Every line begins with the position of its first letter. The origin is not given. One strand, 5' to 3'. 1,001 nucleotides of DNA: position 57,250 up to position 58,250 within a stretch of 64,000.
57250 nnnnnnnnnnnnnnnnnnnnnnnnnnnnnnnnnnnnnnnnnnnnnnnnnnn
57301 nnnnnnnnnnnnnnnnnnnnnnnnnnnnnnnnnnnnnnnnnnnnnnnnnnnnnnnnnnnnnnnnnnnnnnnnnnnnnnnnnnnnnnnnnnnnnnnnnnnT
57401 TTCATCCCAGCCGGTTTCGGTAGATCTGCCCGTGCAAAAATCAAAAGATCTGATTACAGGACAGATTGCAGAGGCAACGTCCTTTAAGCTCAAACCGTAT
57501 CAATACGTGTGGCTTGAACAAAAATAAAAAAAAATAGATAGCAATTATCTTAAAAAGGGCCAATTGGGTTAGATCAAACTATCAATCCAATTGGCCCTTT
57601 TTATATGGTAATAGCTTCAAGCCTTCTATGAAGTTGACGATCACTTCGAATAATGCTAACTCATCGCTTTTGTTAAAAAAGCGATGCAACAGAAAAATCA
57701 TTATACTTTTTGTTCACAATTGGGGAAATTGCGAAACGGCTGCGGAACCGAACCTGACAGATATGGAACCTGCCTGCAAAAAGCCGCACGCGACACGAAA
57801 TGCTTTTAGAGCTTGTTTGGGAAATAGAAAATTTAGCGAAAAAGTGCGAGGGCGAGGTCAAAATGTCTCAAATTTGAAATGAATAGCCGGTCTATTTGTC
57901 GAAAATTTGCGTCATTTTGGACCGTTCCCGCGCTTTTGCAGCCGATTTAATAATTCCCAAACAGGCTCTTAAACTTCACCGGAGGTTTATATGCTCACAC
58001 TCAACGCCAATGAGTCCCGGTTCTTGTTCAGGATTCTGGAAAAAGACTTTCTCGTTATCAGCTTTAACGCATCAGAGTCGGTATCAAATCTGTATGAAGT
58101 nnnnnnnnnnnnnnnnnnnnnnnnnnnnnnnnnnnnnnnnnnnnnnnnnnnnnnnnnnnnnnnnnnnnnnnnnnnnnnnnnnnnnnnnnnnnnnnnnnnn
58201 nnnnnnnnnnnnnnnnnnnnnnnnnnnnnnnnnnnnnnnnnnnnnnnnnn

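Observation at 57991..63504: Orphan 'evolved' VgrG: spike protein fused to a ~1200-aa VasX-like membrane-disrupting effector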

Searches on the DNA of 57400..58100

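Call 44: search_rna_families(source=window, start=57400, end=58100, threshold=evalue, max_evalue=1)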
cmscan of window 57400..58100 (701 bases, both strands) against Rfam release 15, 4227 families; matches with E-value up to 1: 10.
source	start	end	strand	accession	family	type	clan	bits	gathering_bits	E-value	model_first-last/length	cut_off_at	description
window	57546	57608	-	RF00768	MIR405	Gene; miRNA;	-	26.6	102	0.023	1-83/83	no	MIR405 microRNA precursor family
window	57541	57616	+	RF04280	mir-890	Gene; miRNA;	CL00136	25.5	56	0.0035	1-74/74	no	mir-890 microRNA precursor family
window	57485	57617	+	RF01589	plasmodium_snoR11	Gene; snRNA; snoRNA; HACA-box;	-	22.2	80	0.64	1-207/207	no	small nucleolar RNA snoR11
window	57859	57919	-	RF04056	mir-982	Gene; miRNA;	-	21.7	70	0.33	1-89/89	no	mir-982 microRNA precursor family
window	57549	57605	-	RF04145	MIR8706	Gene; miRNA;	-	21.3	95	0.21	1-101/101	no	MIR8706 microRNA precursor family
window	57804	57973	+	RF04128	MIR8562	Gene; miRNA;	-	20.1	211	0.29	27-216/242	no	MIR8562 microRNA precursor family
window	57514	57649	+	RF04128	MIR8562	Gene; miRNA;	-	19.6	211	0.37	41-202/242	no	MIR8562 microRNA precursor family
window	57542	57614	-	RF00446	mir-133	Gene; miRNA;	-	19.1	55.5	0.16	1-74/74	no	mir-133 microRNA precursor family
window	57538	57618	-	RF04018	mir-5316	Gene; miRNA;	-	18.7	70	0.33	1-89/89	no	mir-5316 microRNA precursor family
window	57543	57635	-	RF00420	SNORA61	Gene; snRNA; snoRNA; HACA-box;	-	17.7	74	0.89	1-132/132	no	Small nucleolar RNA SNORA61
